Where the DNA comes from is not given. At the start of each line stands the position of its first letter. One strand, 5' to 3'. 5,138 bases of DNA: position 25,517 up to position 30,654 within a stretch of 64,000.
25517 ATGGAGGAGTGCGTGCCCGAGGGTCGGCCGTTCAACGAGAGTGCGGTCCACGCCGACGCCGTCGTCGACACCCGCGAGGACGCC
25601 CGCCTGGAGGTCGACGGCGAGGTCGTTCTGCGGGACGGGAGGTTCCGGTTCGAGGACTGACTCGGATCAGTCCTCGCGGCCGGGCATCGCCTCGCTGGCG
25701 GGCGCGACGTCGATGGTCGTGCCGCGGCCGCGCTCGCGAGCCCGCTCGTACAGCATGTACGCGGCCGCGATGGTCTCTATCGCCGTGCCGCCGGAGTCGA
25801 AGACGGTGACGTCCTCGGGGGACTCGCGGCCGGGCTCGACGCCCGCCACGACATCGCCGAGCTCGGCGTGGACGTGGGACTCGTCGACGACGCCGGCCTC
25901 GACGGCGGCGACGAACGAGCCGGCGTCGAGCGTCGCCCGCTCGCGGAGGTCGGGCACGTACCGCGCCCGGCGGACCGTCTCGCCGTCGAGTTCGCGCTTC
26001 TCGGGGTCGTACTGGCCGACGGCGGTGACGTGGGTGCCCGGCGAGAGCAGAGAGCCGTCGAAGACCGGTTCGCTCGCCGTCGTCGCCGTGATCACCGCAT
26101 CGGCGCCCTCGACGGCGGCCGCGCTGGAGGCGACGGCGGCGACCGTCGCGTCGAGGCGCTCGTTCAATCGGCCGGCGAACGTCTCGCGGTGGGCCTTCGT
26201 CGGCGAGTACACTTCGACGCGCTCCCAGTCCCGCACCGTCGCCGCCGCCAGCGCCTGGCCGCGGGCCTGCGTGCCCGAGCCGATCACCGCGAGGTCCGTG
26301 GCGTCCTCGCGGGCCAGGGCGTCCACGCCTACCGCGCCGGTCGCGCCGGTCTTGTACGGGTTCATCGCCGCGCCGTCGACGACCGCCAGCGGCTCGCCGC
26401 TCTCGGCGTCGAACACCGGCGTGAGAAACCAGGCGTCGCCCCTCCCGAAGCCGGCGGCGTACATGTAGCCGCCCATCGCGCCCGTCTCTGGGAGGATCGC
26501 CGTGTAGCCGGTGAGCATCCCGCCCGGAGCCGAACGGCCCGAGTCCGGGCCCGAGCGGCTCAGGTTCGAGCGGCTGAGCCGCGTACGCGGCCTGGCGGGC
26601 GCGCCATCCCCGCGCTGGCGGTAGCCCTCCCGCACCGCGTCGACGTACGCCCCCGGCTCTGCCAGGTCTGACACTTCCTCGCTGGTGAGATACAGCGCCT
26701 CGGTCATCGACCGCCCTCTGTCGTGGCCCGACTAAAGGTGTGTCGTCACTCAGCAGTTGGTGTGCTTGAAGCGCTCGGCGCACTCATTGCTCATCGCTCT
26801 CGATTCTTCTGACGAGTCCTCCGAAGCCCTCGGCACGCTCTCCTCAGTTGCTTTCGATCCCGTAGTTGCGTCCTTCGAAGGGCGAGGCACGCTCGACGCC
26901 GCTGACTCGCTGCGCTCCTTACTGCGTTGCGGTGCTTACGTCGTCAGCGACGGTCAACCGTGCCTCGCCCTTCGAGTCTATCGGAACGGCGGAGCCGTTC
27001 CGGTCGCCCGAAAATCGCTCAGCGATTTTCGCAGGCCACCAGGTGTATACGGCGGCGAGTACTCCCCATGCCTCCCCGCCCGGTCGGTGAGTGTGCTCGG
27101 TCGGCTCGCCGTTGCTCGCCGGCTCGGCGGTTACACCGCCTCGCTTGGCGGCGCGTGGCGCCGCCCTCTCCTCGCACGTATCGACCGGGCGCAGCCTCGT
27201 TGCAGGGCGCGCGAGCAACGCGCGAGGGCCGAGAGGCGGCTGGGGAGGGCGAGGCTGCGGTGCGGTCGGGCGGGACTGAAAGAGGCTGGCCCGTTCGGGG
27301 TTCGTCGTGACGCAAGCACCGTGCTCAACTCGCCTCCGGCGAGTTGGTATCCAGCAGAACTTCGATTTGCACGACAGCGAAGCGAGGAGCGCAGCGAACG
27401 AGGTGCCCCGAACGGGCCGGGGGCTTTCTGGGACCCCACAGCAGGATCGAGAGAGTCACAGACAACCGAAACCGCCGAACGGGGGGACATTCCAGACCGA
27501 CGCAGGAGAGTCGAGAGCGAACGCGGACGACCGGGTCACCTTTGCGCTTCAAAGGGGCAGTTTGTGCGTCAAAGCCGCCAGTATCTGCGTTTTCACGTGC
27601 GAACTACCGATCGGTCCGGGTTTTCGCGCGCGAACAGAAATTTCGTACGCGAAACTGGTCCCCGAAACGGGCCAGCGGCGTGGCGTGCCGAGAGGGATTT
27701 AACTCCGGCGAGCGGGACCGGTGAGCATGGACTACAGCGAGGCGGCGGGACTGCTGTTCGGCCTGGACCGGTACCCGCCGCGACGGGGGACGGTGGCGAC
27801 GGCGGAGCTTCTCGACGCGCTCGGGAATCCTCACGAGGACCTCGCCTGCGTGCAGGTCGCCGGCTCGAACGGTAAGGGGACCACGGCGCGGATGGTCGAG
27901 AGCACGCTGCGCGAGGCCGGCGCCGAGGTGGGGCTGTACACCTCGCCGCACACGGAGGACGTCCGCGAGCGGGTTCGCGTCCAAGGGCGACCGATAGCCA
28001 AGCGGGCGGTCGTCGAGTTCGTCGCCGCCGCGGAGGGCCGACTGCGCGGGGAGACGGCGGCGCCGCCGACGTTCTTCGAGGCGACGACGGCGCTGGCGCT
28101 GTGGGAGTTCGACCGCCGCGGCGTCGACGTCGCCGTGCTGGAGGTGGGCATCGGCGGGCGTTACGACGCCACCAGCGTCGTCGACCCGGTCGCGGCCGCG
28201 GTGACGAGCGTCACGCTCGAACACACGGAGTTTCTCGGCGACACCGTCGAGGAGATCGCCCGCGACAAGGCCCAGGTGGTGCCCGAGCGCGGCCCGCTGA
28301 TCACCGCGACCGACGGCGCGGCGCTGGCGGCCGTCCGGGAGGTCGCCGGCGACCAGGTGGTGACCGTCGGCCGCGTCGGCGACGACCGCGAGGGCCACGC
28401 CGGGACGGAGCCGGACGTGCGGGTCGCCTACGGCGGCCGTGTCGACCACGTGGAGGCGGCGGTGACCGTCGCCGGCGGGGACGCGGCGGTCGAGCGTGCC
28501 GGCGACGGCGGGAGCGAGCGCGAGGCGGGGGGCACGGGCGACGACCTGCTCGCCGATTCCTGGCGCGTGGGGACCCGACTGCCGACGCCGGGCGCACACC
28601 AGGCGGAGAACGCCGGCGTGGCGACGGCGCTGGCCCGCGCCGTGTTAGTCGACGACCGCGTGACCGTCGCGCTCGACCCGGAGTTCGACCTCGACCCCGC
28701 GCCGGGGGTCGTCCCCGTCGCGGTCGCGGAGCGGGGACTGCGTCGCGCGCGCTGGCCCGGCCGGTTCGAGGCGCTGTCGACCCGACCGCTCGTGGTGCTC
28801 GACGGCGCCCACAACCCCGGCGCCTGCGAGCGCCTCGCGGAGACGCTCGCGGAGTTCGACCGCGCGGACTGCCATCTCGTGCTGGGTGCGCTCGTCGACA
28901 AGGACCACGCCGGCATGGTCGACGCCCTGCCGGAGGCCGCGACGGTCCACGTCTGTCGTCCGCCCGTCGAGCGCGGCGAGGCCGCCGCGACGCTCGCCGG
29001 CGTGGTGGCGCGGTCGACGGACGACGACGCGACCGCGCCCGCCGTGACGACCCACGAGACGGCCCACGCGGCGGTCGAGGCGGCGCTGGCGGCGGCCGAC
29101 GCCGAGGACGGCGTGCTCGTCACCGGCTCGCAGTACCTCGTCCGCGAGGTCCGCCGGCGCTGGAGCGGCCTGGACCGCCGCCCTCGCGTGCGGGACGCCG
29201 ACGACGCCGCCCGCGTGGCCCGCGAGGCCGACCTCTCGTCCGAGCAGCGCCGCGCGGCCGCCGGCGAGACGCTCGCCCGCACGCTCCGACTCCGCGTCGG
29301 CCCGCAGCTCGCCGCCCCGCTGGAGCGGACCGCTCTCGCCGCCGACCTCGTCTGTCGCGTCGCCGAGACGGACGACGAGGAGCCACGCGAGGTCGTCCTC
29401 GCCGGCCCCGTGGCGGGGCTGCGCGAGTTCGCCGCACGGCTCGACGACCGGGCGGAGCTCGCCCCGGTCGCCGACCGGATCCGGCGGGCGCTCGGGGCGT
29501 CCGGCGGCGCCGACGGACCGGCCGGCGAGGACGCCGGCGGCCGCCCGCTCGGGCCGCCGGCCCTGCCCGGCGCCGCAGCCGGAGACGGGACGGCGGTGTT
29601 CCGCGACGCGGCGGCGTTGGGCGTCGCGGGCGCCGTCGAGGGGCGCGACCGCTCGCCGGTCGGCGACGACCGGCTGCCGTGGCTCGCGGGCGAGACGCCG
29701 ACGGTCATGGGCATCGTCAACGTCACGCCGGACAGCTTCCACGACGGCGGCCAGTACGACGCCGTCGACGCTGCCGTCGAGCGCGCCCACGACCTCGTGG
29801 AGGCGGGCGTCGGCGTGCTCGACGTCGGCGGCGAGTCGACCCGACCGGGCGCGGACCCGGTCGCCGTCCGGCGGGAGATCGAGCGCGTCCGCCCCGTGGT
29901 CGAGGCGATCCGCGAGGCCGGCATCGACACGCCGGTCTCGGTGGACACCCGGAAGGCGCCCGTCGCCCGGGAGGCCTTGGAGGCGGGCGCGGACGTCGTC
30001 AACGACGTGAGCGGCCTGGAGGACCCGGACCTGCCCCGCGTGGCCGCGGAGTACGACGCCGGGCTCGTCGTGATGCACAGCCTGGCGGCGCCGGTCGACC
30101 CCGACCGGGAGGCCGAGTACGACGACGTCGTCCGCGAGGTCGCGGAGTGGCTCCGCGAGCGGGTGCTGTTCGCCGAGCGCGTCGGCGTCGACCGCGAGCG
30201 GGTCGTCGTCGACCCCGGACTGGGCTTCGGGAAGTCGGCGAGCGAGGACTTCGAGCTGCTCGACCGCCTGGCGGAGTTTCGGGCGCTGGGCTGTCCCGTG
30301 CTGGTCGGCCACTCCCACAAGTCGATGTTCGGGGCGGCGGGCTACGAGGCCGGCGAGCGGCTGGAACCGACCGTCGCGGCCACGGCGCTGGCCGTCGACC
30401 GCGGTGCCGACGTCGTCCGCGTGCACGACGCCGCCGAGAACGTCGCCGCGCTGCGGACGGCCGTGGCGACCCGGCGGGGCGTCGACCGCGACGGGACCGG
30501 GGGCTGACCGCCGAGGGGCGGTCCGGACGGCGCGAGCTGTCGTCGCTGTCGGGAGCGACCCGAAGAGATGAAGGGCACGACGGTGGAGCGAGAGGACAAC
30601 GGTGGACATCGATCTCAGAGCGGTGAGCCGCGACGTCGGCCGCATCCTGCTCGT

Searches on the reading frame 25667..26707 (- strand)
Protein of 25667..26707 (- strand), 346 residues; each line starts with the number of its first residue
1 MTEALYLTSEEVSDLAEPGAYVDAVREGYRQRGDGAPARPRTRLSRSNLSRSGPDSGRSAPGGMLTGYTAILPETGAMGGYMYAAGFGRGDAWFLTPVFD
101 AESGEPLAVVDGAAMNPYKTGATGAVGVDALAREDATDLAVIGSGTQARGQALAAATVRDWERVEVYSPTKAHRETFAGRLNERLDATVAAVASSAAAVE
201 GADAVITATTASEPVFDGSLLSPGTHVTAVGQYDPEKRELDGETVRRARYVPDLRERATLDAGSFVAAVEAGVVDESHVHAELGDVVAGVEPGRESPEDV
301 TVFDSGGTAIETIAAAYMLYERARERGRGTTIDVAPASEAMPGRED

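Call 24: search_protein_families(library=pfam, proteins=[window:25670-26707:-])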
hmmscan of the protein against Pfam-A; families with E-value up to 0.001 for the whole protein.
window:25670-26707:- (346 aa): 1 family
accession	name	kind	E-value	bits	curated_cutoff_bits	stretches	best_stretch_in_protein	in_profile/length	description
PF02423.21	OCD_Mu_crystall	-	2e-57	195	24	1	98-325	91-312/314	Ornithine cyclodeaminase/mu-crystallin family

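Call 78: find_encoding_contigs(protein=window:25667-26707:-, flank=4000, max_places=6)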
Protein window:25667-26707:- (346 aa): 1 contig read that carries it; 1 place shown.
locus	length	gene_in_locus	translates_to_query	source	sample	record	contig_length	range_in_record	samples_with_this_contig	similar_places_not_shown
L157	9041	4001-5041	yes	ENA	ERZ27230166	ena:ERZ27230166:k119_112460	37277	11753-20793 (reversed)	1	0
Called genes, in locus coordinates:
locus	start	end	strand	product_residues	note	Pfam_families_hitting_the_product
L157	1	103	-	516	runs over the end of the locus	PF02386:TrkH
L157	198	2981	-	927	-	PF08245:Mur_ligase_M, PF02875:Mur_ligase_C, PF27239:FOL3_C (weak), PF00809:Pterin_bind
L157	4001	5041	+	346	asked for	PF02423:OCD_Mu_crystall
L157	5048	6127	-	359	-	PF02073:Peptidase_M29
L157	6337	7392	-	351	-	PF06550:SPP, PF04258:Peptidase_A22B (weak)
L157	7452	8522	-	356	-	PF06550:SPP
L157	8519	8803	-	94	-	-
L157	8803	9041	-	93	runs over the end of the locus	PF01922:SRP19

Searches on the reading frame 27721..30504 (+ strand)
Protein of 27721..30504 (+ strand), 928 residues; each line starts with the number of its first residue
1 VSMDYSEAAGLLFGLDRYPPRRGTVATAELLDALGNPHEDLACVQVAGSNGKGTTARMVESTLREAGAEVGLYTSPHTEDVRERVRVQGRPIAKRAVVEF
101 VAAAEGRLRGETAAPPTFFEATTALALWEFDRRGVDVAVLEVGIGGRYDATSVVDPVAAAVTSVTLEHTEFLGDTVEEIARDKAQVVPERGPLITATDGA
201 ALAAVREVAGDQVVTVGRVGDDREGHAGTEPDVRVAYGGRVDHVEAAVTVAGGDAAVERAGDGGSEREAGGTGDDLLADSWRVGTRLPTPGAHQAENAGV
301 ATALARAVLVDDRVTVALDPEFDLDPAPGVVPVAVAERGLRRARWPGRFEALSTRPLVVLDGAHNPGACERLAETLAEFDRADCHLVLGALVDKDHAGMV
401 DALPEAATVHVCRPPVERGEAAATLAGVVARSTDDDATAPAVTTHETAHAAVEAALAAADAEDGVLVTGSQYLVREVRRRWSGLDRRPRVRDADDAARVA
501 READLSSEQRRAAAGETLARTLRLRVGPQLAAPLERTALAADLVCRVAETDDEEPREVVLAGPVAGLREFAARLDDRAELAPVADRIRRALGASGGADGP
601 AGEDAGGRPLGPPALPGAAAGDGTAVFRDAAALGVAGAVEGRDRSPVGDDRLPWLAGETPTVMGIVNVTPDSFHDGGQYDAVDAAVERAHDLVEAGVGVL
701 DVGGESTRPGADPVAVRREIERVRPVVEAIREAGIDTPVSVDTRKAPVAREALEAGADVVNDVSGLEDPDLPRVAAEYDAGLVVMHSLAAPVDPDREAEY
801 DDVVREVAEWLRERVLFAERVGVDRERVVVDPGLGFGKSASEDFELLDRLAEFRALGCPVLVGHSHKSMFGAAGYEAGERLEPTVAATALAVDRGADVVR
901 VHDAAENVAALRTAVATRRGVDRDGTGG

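Call 24: search_protein_families(library=pfam, proteins=[window:27721-30504:+])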
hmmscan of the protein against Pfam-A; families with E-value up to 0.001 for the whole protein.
window:27721-30504:+ (928 aa): 3 families
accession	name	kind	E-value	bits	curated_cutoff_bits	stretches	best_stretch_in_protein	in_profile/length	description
PF00809.28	Pterin_bind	-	5.4e-79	265.7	25.5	1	663-902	1-244/244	Pterin binding enzyme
PF02875.26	Mur_ligase_C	-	1.9e-17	64.7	28.4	1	347-470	1-126/127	Mur ligase, glutamate ligase domain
PF08245.18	Mur_ligase_M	-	1.1e-11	45.6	24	1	46-221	1-150/200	Mur ligase middle domain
